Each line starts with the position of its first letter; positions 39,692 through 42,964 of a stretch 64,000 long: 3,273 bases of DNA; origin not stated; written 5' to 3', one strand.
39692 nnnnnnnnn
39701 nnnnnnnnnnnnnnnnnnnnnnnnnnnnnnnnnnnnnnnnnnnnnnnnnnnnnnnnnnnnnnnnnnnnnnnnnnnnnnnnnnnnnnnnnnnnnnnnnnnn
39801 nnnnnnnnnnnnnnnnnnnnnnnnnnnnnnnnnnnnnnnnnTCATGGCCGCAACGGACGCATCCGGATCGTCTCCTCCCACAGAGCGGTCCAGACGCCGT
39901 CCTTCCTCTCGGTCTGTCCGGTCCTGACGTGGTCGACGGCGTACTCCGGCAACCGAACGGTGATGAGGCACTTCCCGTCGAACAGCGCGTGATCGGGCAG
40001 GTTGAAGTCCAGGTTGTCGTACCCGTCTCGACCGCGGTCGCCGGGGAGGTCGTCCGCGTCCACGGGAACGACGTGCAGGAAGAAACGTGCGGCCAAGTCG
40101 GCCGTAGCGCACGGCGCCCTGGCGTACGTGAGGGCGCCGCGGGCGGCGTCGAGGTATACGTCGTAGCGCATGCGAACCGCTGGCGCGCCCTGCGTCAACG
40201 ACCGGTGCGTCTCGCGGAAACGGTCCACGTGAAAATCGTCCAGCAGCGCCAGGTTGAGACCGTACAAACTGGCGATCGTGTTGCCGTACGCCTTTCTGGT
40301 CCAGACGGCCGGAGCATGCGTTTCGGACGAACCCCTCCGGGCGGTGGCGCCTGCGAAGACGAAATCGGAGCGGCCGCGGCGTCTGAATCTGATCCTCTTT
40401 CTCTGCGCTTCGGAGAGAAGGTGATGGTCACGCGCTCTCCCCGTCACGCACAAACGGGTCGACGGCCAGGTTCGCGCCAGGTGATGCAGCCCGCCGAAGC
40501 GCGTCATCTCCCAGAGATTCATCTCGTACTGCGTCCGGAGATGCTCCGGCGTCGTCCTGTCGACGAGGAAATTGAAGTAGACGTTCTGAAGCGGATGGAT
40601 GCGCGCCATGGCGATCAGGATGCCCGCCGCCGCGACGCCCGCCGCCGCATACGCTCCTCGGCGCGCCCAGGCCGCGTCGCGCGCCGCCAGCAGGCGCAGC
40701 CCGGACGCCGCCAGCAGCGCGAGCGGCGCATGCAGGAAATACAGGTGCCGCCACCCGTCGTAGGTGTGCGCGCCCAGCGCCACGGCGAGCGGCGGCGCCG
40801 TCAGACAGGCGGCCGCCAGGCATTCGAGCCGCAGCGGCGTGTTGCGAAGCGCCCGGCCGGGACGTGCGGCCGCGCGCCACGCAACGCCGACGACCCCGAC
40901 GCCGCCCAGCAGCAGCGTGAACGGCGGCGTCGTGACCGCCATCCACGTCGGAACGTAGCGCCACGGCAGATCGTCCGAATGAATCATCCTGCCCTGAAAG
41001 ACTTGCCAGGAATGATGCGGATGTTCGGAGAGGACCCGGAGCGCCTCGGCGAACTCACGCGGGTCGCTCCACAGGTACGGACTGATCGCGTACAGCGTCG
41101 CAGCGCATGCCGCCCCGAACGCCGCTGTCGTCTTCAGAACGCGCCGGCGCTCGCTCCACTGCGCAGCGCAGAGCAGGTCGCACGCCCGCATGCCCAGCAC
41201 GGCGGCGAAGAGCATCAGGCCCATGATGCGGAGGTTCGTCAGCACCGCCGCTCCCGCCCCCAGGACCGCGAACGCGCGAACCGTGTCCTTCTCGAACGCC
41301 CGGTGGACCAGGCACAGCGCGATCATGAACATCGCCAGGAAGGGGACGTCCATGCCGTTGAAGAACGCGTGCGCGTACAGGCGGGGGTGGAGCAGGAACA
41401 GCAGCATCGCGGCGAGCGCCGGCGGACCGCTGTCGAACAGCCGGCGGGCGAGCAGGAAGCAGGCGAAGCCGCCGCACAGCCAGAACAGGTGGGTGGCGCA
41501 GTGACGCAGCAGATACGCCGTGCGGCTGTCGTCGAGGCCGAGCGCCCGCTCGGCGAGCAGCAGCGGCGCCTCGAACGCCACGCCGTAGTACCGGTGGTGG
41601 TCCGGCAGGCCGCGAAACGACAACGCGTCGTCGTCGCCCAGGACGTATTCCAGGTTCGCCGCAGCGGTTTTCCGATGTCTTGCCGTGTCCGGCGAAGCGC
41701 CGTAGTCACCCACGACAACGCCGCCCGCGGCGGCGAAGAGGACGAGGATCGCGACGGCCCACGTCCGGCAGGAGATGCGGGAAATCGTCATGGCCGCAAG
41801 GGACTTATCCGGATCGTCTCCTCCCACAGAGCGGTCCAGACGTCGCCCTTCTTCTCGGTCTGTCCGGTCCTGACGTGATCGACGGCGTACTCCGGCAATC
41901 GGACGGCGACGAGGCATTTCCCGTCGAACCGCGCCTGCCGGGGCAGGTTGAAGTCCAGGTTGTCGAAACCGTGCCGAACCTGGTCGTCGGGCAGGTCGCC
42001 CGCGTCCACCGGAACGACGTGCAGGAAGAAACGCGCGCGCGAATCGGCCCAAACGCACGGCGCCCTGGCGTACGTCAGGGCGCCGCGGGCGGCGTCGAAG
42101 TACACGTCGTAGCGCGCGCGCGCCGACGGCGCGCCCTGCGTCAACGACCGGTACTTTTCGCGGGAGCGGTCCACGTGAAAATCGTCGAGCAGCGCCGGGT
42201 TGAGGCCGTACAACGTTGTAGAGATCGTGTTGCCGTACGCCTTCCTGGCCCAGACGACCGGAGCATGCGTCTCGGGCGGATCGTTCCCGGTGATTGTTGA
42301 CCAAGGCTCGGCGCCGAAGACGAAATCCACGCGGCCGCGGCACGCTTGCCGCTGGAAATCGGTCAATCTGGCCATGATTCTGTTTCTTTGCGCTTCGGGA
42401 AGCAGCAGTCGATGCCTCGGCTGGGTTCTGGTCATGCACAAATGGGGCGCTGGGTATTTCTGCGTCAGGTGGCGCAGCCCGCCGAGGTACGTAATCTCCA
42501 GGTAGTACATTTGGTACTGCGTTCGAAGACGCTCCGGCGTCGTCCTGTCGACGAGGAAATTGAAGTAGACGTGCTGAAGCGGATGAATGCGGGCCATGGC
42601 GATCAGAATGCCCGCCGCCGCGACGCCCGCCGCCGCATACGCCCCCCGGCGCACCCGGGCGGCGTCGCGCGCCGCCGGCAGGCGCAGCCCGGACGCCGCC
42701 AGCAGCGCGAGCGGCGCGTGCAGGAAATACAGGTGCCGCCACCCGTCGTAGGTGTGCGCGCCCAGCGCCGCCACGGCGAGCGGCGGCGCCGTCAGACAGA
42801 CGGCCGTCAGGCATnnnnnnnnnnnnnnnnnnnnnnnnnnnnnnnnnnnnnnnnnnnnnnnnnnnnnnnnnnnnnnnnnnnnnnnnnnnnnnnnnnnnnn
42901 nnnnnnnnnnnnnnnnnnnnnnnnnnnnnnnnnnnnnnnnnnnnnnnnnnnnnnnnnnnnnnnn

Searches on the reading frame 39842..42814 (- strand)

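Call 10: search_protein_families(library=pfam, proteins=[window:39842-42814:-])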
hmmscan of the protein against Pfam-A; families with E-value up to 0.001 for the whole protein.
window:39842-42814:- (990 aa): 1 family
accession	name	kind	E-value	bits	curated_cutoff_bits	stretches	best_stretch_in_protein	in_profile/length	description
PF13231.12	PMT_2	-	1.2e-07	32.5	26.1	1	446-582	33-159/160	Dolichyl-phosphate-mannose-protein mannosyltransferase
